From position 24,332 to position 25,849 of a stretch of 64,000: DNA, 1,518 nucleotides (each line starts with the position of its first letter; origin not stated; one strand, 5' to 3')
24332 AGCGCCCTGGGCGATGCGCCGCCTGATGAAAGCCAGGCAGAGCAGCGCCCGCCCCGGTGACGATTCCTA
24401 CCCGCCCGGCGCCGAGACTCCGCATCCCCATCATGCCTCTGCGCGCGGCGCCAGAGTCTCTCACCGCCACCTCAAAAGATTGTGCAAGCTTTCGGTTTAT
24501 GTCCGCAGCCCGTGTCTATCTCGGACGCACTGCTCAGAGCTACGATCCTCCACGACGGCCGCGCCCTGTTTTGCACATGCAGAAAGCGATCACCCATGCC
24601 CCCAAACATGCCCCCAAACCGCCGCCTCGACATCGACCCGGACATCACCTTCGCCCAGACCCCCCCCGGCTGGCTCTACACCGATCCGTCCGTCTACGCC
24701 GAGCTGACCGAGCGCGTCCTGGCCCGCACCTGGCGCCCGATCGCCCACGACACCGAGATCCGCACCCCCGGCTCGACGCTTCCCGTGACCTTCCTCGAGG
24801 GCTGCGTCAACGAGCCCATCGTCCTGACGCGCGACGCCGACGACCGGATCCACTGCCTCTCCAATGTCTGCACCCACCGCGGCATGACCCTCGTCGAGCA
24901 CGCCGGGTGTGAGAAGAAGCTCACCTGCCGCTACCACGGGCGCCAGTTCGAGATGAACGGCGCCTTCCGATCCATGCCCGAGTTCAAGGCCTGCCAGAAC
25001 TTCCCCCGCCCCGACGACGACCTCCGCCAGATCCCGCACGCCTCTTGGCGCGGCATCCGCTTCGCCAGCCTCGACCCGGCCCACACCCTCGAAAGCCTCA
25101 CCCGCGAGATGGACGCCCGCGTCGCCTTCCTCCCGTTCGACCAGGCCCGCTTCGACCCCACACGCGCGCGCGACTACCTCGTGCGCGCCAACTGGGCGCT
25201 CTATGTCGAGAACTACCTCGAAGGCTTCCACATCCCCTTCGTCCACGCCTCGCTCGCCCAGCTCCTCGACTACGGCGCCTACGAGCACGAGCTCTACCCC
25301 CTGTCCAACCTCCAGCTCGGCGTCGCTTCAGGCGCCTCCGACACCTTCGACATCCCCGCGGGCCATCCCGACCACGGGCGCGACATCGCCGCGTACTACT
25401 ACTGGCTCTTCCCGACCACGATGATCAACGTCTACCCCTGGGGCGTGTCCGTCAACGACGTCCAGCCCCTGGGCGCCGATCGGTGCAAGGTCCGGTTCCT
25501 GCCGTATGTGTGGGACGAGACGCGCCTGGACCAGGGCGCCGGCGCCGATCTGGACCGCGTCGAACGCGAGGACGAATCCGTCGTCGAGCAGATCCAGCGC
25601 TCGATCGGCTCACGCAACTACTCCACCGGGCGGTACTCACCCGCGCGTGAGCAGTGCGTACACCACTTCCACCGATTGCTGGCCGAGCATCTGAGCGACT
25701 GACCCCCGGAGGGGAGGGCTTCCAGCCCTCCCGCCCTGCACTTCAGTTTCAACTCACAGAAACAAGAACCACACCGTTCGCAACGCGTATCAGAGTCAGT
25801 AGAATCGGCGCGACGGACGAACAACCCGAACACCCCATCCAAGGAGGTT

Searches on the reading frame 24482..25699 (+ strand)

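Call 52: search_protein_families(library=pfam, proteins=[window:24482-25699:+], max_evalue=0.00001)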
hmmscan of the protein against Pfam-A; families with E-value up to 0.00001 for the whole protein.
window:24482-25699:+ (406 aa): 2 families
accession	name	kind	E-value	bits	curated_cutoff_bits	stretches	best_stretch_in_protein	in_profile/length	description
PF00848.25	Ring_hydroxyl_A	-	6e-25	88.8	24.9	1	228-405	8-207/208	Ring hydroxylating alpha subunit (catalytic domain)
PF00355.32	Rieske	-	2e-16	60.1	20.3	1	84-175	2-88/88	Rieske [2Fe-2S] domain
